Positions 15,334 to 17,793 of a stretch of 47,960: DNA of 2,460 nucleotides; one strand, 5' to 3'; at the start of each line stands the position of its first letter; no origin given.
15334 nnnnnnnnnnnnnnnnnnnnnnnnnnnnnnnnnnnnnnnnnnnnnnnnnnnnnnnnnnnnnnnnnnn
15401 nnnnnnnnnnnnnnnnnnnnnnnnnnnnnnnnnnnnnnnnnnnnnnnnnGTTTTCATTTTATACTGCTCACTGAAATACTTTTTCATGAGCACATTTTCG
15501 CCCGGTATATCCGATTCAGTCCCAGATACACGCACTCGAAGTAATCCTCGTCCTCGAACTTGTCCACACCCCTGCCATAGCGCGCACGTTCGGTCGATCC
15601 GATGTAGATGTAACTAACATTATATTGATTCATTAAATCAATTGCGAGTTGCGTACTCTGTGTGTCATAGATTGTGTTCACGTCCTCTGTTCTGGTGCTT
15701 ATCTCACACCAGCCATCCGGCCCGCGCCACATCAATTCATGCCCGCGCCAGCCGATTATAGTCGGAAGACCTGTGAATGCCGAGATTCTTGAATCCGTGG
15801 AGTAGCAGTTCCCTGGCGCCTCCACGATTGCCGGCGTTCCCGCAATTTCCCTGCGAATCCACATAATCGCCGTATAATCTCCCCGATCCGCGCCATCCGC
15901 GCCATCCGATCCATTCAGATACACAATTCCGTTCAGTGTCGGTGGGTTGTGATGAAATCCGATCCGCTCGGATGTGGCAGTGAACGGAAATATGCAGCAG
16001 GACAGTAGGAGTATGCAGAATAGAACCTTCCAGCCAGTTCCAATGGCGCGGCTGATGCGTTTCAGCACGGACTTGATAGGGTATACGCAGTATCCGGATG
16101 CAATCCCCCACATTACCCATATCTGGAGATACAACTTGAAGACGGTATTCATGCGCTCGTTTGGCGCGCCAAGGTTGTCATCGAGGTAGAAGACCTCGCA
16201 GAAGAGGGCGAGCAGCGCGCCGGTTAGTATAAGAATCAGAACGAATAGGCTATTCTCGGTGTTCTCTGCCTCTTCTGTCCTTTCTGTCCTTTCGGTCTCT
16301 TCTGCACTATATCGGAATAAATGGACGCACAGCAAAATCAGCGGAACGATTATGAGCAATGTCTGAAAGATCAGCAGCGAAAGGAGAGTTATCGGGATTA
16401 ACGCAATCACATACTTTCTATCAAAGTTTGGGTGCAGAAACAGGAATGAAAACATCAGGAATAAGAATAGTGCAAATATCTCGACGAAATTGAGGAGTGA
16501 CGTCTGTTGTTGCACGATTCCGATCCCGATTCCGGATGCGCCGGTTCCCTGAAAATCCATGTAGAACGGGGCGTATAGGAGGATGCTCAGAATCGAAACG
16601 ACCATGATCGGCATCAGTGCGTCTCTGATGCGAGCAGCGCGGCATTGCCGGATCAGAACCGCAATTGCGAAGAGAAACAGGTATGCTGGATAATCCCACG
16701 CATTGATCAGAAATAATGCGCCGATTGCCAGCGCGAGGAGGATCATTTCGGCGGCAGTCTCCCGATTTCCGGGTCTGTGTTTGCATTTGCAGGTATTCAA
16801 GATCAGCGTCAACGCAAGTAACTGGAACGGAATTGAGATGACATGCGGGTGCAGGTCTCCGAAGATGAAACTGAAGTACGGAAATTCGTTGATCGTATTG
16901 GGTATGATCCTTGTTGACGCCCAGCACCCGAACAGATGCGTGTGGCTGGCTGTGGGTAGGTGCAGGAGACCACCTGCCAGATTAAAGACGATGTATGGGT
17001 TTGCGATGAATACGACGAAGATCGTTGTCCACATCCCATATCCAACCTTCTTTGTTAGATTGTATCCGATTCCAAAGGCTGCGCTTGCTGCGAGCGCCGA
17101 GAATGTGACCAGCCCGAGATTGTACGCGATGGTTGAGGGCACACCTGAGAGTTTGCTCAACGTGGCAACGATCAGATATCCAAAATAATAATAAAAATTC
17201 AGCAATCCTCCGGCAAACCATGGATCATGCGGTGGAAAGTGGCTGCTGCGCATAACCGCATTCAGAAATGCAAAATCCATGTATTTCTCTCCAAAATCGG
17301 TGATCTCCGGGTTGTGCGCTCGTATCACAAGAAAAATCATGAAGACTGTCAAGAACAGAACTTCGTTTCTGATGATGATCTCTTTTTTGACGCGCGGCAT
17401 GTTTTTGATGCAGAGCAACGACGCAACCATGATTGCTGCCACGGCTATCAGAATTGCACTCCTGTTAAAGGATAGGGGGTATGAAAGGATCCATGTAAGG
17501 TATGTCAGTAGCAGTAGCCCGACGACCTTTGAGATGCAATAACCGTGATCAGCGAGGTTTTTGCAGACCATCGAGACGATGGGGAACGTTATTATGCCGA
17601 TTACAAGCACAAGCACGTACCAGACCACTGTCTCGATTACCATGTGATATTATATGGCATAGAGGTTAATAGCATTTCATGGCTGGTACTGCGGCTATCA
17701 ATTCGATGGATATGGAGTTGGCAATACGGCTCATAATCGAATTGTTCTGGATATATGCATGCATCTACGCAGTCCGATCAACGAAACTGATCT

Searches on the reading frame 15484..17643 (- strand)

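Call 17: search_protein_families(library=pfam, proteins=[window:15484-17643:-])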
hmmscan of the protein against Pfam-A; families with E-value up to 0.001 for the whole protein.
window:15484-17643:- (719 aa): 1 family
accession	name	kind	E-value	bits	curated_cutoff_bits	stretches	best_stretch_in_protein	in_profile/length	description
PF10060.15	DUF2298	-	4.8e-120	402.2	27.8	1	45-512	1-488/488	Uncharacterized membrane protein (DUF2298)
